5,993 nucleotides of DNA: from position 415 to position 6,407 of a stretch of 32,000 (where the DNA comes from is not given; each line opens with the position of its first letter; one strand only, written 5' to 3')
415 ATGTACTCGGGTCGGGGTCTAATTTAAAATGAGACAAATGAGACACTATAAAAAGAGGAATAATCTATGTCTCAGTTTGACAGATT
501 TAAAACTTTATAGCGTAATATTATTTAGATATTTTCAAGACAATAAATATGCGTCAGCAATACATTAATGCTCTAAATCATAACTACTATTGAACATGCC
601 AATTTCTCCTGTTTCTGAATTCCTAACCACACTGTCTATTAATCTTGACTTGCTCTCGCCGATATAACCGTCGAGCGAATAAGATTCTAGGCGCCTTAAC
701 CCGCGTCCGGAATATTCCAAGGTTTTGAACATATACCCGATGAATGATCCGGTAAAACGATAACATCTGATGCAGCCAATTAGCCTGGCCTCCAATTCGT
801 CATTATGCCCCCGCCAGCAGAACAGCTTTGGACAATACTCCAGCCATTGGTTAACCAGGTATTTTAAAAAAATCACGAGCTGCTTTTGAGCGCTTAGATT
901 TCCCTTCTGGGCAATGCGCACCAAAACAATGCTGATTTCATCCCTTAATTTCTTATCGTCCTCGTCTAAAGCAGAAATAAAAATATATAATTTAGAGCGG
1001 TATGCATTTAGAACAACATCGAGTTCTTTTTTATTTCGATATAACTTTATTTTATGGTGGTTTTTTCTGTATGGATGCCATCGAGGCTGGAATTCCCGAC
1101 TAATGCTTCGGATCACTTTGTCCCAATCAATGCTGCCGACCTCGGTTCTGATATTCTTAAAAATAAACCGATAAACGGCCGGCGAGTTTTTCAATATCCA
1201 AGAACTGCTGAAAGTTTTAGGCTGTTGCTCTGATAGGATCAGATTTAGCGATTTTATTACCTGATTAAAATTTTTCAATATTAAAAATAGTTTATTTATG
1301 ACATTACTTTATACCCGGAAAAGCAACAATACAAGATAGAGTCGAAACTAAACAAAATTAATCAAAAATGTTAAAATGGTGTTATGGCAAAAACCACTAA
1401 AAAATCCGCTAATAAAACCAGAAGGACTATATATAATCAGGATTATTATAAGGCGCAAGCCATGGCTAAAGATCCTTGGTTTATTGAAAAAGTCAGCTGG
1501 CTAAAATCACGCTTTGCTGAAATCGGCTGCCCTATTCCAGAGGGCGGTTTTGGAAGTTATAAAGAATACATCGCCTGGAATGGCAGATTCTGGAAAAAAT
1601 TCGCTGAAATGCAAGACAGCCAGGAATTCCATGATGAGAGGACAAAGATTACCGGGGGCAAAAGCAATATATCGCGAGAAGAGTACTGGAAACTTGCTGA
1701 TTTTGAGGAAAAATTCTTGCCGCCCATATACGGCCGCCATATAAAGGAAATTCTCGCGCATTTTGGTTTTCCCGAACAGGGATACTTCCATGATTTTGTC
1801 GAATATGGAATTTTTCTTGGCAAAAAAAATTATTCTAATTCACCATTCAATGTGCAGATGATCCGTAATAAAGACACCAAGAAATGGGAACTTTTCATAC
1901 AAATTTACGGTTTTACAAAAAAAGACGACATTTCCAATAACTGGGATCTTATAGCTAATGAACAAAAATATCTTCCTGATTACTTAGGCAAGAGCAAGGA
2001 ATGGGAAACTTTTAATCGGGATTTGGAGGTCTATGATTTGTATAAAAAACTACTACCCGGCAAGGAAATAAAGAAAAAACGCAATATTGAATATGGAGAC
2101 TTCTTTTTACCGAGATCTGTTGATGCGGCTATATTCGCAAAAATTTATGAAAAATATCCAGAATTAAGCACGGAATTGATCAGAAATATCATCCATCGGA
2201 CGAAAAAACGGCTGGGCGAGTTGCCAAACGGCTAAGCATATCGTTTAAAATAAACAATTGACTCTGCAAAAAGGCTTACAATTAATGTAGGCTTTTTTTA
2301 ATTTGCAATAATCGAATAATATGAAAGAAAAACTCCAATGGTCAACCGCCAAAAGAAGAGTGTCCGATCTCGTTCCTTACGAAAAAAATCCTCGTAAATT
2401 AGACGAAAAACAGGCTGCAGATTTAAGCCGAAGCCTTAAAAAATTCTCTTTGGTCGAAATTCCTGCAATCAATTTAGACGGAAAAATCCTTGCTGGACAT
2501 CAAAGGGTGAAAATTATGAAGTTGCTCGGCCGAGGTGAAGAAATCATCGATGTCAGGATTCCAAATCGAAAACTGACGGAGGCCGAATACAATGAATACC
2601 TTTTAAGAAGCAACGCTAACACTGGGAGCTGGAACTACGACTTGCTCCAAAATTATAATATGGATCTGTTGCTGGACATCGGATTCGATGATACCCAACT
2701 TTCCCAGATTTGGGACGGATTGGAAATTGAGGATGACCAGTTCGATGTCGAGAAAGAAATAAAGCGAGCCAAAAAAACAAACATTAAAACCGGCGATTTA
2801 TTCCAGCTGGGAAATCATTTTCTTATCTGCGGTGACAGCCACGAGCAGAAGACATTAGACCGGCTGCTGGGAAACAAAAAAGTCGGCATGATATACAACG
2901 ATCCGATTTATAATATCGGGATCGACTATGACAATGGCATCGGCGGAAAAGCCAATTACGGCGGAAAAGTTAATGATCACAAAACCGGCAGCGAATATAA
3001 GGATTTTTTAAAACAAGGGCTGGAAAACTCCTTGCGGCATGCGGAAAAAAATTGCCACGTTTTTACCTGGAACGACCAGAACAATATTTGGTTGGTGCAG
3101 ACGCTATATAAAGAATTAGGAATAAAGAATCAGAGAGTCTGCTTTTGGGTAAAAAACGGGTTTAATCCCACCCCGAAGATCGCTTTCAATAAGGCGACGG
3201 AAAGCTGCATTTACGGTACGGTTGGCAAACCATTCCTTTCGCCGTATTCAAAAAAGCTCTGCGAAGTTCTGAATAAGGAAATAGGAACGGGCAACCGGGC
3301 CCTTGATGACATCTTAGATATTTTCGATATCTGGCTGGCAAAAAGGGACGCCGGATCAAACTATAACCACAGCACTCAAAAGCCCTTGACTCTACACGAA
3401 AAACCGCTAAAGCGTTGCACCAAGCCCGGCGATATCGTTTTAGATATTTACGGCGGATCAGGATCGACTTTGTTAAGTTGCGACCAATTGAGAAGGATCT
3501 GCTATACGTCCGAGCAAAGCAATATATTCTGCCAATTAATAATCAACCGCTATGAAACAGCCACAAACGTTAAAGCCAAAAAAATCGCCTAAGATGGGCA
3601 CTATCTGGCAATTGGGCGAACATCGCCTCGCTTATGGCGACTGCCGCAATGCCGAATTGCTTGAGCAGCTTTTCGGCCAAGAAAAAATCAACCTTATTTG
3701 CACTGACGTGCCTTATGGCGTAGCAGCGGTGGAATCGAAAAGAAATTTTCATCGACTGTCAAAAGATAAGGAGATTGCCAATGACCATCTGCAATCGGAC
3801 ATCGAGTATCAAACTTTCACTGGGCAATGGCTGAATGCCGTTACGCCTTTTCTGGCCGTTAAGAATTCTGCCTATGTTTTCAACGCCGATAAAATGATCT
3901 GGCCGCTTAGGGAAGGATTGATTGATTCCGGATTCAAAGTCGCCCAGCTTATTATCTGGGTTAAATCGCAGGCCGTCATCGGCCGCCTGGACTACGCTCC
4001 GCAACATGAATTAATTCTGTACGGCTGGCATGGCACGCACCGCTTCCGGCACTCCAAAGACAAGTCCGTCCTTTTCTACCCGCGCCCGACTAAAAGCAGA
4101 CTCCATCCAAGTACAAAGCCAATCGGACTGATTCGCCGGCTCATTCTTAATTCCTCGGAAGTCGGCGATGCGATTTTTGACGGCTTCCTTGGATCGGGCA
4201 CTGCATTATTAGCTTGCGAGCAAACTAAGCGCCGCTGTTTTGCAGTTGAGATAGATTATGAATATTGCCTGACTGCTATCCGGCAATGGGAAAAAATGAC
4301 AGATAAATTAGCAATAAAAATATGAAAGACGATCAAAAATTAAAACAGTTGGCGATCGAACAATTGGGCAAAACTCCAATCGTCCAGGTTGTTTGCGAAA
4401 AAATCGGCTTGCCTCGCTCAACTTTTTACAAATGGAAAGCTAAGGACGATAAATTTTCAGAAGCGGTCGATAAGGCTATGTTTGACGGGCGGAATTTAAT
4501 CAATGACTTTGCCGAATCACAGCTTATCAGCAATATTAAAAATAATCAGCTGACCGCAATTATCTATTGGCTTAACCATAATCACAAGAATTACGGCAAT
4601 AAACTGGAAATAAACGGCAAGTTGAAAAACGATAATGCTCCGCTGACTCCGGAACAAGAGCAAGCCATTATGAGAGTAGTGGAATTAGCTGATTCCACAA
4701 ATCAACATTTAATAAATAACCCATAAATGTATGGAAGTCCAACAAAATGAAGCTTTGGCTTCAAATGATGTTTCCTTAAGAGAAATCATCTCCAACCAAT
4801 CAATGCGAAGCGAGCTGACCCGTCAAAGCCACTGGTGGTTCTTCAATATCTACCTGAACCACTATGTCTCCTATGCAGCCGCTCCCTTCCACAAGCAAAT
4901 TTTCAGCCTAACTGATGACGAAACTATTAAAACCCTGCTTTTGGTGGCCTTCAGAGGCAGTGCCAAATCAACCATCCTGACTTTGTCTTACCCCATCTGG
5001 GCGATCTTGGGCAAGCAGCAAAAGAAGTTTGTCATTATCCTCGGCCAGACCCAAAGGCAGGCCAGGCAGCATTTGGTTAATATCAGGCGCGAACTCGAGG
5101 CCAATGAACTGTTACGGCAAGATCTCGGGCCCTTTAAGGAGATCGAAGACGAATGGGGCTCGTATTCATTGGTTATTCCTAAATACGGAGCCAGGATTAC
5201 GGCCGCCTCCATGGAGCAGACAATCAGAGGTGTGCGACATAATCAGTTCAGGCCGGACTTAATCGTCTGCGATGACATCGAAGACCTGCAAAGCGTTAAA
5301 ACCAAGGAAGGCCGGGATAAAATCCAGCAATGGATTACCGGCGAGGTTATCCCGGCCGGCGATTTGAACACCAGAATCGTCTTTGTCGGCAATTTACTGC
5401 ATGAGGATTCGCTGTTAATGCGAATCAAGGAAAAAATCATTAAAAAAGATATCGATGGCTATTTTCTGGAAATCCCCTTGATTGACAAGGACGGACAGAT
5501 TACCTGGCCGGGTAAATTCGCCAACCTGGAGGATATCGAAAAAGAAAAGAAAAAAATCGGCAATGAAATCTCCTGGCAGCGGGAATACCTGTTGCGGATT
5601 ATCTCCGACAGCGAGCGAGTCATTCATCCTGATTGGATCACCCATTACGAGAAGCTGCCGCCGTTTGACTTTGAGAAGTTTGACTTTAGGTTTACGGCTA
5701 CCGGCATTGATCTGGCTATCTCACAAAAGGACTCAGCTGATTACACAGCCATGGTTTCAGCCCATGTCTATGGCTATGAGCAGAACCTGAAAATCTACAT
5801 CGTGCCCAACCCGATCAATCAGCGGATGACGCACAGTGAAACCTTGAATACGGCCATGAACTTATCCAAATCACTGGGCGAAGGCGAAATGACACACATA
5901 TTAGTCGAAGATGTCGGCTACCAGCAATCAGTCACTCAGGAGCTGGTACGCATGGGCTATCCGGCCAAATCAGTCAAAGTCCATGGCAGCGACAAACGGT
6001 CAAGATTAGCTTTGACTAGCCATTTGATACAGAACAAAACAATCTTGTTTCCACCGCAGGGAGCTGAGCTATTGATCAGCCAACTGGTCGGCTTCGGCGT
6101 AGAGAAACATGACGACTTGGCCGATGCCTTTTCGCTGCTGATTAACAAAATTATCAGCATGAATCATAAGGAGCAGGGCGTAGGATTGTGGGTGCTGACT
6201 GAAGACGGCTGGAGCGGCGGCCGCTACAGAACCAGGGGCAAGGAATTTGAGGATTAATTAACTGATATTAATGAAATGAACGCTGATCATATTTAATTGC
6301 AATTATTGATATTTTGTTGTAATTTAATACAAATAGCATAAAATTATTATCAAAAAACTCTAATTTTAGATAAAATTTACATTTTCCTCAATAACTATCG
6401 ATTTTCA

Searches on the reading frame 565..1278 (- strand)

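Call 9: search_protein_families(library=pfam, proteins=[window:565-1278:-], max_evalue=0.01)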
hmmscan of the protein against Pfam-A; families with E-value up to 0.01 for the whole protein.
window:565-1278:- (237 aa): 1 family
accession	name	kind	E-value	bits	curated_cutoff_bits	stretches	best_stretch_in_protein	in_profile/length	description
PF13087.12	AAA_12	-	0.0038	17.3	27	0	158-230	109-172/195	AAA domain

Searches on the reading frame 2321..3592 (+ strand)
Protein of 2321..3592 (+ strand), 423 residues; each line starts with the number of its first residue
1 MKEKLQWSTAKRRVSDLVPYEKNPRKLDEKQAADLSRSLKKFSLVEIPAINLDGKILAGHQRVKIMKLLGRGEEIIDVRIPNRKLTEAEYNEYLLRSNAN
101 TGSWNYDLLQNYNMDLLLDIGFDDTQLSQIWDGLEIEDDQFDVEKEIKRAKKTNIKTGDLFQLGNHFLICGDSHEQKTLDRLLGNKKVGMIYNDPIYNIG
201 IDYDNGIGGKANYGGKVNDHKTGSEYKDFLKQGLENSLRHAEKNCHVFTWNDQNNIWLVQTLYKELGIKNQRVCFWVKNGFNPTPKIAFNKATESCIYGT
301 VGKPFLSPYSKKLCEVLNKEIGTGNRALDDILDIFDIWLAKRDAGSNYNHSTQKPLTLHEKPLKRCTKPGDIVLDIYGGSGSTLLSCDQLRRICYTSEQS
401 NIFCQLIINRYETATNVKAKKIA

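Call 9: search_protein_families(library=pfam, proteins=[window:2321-3592:+], max_evalue=0.01)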
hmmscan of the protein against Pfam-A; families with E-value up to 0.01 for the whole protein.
window:2321-3592:+ (423 aa): 1 family
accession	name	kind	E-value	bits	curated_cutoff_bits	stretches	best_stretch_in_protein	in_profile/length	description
PF01555.25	N6_N4_Mtase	-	2.1e-21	77.4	26.7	1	189-407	2-219/221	DNA methylase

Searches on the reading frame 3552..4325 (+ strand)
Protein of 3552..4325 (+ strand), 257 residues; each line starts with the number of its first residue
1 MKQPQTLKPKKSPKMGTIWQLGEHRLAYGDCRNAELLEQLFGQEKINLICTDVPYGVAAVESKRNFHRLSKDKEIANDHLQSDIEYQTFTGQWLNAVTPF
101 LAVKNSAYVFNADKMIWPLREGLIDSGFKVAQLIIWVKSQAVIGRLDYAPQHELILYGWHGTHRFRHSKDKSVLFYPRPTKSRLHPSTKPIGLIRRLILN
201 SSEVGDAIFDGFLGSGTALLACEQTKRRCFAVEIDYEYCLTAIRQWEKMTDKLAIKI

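Call 9: search_protein_families(library=pfam, proteins=[window:3552-4325:+], max_evalue=0.01)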
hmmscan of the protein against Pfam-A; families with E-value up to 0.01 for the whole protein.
window:3552-4325:+ (257 aa): 1 family
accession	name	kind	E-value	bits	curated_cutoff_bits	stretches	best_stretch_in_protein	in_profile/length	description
PF01555.25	N6_N4_Mtase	-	3.9e-25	89.6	26.7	1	46-242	1-219/221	DNA methylase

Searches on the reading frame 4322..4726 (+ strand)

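Call 9: search_protein_families(library=pfam, proteins=[window:4322-4726:+], max_evalue=0.01)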
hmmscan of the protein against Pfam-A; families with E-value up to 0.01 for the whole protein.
window:4322-4726:+ (134 aa): 3 families
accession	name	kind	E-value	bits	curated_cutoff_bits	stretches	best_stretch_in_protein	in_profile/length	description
PF13022.12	HTH_Tnp_1_2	-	2.2e-05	25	27.9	1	21-105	29-113/122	Helix-turn-helix of insertion element transposase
PF01527.26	HTH_Tnp_1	-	0.0024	18.5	24.1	1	16-48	21-53/75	Transposase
PF20901.3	Sf6_terminase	-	0.0087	16.6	27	0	12-61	10-60/106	Bacteriophage Sf6, terminase small subunit-like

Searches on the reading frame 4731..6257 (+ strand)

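Call 9: search_protein_families(library=pfam, proteins=[window:4731-6257:+], max_evalue=0.01)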
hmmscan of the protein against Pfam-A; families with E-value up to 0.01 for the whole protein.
window:4731-6257:+ (508 aa): 1 family
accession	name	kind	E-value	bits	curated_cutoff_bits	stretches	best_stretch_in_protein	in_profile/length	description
PF03237.21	Terminase_6N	-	0.0018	18.4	22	0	76-172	7-96/215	Terminase large subunit, T4likevirus-type, N-terminal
